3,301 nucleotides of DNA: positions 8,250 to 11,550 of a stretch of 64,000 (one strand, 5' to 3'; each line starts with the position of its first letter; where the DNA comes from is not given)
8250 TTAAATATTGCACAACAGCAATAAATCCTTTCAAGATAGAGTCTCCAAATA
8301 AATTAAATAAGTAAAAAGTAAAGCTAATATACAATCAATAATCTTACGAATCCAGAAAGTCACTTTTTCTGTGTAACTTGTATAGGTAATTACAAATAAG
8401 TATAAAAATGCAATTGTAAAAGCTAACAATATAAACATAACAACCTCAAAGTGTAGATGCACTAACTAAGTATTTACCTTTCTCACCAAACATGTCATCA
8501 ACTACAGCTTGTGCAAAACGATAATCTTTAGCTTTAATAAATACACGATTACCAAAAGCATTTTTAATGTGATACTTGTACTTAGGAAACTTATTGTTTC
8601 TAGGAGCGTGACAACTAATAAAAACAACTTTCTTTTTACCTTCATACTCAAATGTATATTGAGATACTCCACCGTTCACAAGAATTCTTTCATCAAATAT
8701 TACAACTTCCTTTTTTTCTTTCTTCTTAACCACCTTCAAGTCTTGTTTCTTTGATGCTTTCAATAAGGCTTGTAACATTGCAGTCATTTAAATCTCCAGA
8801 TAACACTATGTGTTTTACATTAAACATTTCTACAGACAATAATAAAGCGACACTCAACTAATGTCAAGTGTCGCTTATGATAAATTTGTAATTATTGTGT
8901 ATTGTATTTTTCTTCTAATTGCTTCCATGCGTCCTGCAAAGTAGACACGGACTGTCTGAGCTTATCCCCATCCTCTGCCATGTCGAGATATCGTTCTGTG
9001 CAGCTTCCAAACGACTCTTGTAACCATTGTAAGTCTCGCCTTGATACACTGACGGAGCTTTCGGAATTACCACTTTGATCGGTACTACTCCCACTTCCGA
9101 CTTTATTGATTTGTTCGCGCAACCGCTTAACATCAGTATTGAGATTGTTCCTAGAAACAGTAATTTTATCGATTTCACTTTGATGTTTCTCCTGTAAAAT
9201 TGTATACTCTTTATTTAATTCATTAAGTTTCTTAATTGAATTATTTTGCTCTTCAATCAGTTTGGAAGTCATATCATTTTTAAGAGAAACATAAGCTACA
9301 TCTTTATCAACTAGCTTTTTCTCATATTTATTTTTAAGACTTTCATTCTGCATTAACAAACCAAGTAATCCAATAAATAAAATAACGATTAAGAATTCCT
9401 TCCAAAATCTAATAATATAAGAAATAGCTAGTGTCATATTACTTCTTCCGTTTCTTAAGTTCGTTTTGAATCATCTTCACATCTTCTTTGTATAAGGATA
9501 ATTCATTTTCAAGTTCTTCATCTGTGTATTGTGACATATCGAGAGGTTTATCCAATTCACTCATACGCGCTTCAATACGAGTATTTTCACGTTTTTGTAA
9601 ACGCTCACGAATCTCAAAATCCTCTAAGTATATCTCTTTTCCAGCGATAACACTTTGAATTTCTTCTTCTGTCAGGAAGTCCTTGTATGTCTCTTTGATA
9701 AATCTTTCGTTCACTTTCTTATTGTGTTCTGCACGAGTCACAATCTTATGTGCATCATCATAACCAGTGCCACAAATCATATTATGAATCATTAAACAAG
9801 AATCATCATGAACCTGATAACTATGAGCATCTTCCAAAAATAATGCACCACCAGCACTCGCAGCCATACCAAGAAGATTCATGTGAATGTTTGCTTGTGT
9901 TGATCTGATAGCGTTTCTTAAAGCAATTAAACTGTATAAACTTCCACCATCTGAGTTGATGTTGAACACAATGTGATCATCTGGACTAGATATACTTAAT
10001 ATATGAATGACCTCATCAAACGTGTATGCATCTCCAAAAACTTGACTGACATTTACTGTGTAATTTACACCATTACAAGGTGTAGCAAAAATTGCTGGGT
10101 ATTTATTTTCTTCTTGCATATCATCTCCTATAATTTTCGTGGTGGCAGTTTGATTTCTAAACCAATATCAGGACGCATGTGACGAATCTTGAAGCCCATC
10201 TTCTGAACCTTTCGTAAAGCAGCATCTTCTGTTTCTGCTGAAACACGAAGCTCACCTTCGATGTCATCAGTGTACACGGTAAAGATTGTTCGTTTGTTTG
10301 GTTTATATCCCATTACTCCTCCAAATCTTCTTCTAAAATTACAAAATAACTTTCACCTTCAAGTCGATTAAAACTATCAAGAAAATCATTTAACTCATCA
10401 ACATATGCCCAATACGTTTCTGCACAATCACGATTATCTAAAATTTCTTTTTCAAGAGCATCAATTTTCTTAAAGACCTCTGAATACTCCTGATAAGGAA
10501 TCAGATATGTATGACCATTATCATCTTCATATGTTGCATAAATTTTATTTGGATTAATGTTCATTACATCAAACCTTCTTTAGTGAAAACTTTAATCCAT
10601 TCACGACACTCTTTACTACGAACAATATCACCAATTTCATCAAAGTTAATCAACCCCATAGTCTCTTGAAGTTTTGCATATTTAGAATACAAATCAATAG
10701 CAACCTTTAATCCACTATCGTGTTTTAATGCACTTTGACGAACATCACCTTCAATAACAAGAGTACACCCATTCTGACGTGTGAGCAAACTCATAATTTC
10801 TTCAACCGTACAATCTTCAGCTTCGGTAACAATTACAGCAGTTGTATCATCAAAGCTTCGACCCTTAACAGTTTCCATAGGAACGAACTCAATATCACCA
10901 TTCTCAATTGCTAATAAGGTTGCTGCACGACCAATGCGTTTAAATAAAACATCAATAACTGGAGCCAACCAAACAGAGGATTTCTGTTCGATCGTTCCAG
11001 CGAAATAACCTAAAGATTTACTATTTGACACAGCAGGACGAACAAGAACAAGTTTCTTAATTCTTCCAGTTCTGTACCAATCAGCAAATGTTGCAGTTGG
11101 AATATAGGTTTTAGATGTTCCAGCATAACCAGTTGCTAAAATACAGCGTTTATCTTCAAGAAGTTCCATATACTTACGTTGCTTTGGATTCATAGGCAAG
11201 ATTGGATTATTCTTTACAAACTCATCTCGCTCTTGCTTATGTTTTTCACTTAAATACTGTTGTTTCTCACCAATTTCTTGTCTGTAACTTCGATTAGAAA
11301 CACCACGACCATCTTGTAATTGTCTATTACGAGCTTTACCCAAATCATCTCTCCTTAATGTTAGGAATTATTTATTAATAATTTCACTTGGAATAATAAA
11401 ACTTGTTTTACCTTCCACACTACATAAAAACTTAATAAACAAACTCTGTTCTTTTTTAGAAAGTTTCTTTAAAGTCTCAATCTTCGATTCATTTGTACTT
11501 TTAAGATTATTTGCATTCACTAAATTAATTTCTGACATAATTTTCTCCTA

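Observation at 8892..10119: Embedded Rz/Rz1-type spanin pair far from the lysis cassette and translationally coupled to an extra ClpP-like protease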

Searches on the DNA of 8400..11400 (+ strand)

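Call 5: search_dna_similar(query=window:8400-11400:+, collection=phages, mode=near, max_rows=25)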
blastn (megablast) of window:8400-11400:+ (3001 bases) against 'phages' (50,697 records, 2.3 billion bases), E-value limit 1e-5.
Records with a match: 7; places in all: 9; records where one place covers at least 80% of the query: 2.
Best place of each record, by identity: 90-95% 7.
By first word of the organism name: Acinetobacter 7.
By host as written in the record: Acinetobacter baumannii 4; - 2; Acinetobacter baumannii NIPH601 1.
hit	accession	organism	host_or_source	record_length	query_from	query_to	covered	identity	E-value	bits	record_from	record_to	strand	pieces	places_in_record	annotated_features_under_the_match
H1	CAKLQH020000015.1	Acinetobacter phage MD-2021a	not known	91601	38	3001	84%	91.9%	0e+0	3525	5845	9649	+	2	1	psiH: phosphate starvation-inducible protein | ATP-dependent Clp protease proteolytic subunit | Uncharacterised protein (x7)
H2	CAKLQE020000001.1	Acinetobacter phage MD-2021a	not known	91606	59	3001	83%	92.1%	0e+0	3525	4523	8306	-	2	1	psiH: phosphate starvation-inducible protein | ATP-dependent Clp protease proteolytic subunit | Uncharacterised protein (x7)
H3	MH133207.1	Acinetobacter phage vB_AbaM_B9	Acinetobacter baumannii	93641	1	3001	75%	94.6%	0e+0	3490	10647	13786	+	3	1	PhoH-like protein | ATP-dependent protease subunit | hypothetical protein (x5) | terminator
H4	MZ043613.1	Acinetobacter phage TaPaz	Acinetobacter baumannii NIPH601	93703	2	3001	55%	91.0%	0e+0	2220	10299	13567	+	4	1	putative PhoH family protein | putative ATP-dependent Clp protease proteolytic subunit | putative Rz lysis protein | hypothetical protein (x6)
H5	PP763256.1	Acinetobacter phage Ab3-TPeters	Acinetobacter baumannii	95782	1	3001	51%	93.4%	0e+0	2282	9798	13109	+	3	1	ATP-dependent protease | PhoH-like phosphate starvation-inducible protein | hypothetical protein (x9)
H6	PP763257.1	Acinetobacter phage Ab5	Acinetobacter baumannii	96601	1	1153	38%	94.9%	0e+0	1803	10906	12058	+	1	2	hypothetical protein (x3) | ATP-dependent protease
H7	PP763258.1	Acinetobacter phage Ab7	Acinetobacter baumannii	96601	1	1153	38%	94.9%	0e+0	1803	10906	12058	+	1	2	hypothetical protein (x3) | ATP-dependent protease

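Call 6: get_annotated_region(hit=H4, flank=4000)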
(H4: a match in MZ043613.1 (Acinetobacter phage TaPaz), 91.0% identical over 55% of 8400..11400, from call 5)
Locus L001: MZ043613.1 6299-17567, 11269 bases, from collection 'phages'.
description: Acinetobacter phage TaPaz, complete genome.
organism: Acinetobacter phage TaPaz (NCBI taxid 2834266)
taxonomy: Viruses; Duplodnaviria; Heunggongvirae; Uroviricota; Caudoviricetes
host: Acinetobacter baumannii NIPH601; source: waste water; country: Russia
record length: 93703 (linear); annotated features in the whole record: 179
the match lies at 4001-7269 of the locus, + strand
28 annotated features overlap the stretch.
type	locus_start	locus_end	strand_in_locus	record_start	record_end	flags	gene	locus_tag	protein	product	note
CDS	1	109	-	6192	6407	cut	-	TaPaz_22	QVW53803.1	hypothetical protein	-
CDS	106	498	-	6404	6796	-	-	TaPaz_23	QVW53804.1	hypothetical protein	-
CDS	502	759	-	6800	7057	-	-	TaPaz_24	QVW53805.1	hypothetical protein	-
CDS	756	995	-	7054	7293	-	-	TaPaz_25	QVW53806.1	hypothetical protein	-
CDS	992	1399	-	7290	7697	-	-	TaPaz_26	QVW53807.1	hypothetical protein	-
CDS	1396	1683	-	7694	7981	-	-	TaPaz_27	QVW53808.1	hypothetical protein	-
CDS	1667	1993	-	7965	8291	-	-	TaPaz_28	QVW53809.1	hypothetical protein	-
CDS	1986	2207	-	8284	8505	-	-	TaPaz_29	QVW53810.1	hypothetical protein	-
CDS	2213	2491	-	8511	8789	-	-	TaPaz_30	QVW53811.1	hypothetical protein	-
CDS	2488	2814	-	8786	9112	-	-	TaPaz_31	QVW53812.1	hypothetical protein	-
CDS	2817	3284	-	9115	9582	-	-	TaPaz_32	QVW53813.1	hypothetical protein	-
CDS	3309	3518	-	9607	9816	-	-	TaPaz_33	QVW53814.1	hypothetical protein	-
CDS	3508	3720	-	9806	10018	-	-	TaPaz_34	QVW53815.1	hypothetical protein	-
CDS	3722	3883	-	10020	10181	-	-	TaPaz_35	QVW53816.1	hypothetical protein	-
CDS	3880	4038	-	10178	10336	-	-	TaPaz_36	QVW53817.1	hypothetical protein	-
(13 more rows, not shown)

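Call 7: get_annotated_region(hit=H3, flank=4000)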
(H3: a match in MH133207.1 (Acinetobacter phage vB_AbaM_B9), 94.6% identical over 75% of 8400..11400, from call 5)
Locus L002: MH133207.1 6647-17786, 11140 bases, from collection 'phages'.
description: Acinetobacter phage vB_AbaM_B9, complete genome.
organism: Acinetobacter phage vB_AbaM_B9 (NCBI taxid 2163899)
taxonomy: Viruses; Duplodnaviria; Heunggongvirae; Uroviricota; Caudoviricetes
host: Acinetobacter baumannii; source: -; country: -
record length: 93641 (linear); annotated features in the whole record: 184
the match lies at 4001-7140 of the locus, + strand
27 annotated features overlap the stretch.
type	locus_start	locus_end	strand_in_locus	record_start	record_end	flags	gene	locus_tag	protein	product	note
CDS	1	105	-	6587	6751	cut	-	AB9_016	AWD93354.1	hypothetical protein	-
CDS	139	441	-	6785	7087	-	-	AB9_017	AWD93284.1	hypothetical protein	-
CDS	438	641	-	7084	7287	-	-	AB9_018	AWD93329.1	HAD like superfamily protein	-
CDS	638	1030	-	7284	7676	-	-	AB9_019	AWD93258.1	hypothetical protein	-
CDS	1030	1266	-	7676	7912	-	-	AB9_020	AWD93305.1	hypothetical protein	-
CDS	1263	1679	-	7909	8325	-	-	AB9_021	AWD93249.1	hypothetical protein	-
CDS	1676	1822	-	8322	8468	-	-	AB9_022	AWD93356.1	hypothetical protein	-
CDS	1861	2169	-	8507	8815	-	-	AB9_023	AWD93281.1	hypothetical protein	-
CDS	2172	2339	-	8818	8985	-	-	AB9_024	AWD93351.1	hypothetical protein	-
CDS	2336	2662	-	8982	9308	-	-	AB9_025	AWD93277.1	hypothetical protein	-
CDS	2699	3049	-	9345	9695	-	-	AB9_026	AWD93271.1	hypothetical protein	-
CDS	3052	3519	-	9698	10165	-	-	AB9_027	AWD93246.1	hypothetical protein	-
CDS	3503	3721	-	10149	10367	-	-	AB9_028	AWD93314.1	hypothetical protein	-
CDS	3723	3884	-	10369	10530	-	-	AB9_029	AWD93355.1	hypothetical protein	-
CDS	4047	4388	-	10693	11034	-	-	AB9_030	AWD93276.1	hypothetical protein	-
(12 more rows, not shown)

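Call 28: get_annotated_region(hit=H1, flank=1500)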
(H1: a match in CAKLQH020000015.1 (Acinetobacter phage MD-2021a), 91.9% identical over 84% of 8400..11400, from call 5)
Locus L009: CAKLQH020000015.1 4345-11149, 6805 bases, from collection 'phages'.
description: Acinetobacter phage MD-2021a strain 5899STDY8049191 genome assembly, contig: ERS3583567SCcontig000015, whole genome shotgun sequence.
organism: Acinetobacter phage MD-2021a (NCBI taxid 2899278)
taxonomy: Viruses; Duplodnaviria; Heunggongvirae; Uroviricota; Caudoviricetes
host: -; source: not known; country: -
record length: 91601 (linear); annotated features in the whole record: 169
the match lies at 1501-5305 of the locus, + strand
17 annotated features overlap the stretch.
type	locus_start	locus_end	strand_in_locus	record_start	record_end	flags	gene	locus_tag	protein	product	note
CDS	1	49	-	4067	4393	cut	-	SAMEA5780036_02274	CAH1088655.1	Uncharacterised protein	-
CDS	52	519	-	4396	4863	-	-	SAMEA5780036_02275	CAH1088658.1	Uncharacterised protein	-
CDS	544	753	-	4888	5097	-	-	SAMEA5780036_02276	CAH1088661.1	Uncharacterised protein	-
CDS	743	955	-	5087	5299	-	-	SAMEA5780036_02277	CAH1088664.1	Uncharacterised protein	-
CDS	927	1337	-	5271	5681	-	-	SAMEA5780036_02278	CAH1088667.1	Uncharacterised protein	-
CDS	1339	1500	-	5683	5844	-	-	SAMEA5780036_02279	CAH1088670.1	Uncharacterised protein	-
CDS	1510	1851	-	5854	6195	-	-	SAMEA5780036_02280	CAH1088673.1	Uncharacterised protein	-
CDS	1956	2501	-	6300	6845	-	-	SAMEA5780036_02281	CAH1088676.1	Uncharacterised protein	-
CDS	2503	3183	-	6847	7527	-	-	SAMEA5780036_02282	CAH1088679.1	ATP-dependent Clp protease proteolytic subunit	-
CDS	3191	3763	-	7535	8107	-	-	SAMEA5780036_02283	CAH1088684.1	Uncharacterised protein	-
CDS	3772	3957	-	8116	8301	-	-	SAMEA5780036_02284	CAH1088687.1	Uncharacterised protein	-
CDS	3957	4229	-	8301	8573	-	-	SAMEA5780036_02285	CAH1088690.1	Uncharacterised protein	-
CDS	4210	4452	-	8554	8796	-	-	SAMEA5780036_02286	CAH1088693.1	Uncharacterised protein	-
CDS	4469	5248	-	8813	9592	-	psiH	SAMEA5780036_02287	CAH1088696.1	phosphate starvation-inducible protein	-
CDS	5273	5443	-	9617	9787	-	-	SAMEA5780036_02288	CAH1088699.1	Uncharacterised protein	-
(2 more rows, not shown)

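Call 29: get_annotated_region(hit=H5, flank=1500)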
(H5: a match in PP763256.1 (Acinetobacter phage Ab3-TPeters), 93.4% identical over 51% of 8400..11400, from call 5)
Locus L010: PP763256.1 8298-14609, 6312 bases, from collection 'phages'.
description: Acinetobacter phage Ab3-TPeters, complete genome.
organism: Acinetobacter phage Ab3-TPeters (NCBI taxid 3405110)
taxonomy: Viruses; Duplodnaviria; Heunggongvirae; Uroviricota; Caudoviricetes
host: Acinetobacter baumannii; source: -; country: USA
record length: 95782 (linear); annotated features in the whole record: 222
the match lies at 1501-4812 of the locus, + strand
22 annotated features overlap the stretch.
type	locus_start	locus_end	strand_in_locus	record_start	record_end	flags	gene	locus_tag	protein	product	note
CDS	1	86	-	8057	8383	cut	-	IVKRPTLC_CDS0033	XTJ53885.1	hypothetical protein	-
CDS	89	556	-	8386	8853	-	-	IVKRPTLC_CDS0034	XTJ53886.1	hypothetical protein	-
CDS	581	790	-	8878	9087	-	-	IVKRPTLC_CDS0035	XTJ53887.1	hypothetical protein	-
CDS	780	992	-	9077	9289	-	-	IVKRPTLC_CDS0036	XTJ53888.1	hypothetical protein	-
CDS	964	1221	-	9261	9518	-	-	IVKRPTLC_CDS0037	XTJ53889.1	hypothetical protein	-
CDS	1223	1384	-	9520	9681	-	-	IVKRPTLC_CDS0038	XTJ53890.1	hypothetical protein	-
CDS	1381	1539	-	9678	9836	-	-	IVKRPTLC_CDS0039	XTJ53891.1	hypothetical protein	-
CDS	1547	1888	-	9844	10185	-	-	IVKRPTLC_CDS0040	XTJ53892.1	hypothetical protein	-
CDS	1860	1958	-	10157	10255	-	-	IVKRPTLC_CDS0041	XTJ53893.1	hypothetical protein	-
CDS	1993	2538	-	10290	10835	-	-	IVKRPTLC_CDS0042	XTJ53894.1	hypothetical protein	-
CDS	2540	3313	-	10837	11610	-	-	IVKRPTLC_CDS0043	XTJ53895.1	ATP-dependent protease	-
CDS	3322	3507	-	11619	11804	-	-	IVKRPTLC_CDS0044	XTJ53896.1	hypothetical protein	-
CDS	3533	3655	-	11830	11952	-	-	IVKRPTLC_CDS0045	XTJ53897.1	hypothetical protein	-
CDS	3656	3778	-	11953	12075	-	-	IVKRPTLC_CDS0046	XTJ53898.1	hypothetical protein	-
CDS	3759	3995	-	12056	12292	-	-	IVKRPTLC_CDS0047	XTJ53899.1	hypothetical protein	-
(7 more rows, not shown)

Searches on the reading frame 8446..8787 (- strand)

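Call 3: search_protein_families(library=pfam, proteins=[window:8446-8787:-], max_evalue=0.1)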
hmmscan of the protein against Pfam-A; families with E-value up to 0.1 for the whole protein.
window:8446-8787:- (113 aa): 0 families

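Call 4: search_protein_families(library=phrogs, proteins=[window:8446-8787:-], max_evalue=0.01)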
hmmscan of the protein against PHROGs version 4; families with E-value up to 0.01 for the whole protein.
window:8446-8787:- (113 aa): 1 family
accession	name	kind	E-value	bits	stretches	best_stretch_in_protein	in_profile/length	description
phrog_3948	-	unknown function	7.8e-08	33.5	1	52-112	7-67/92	-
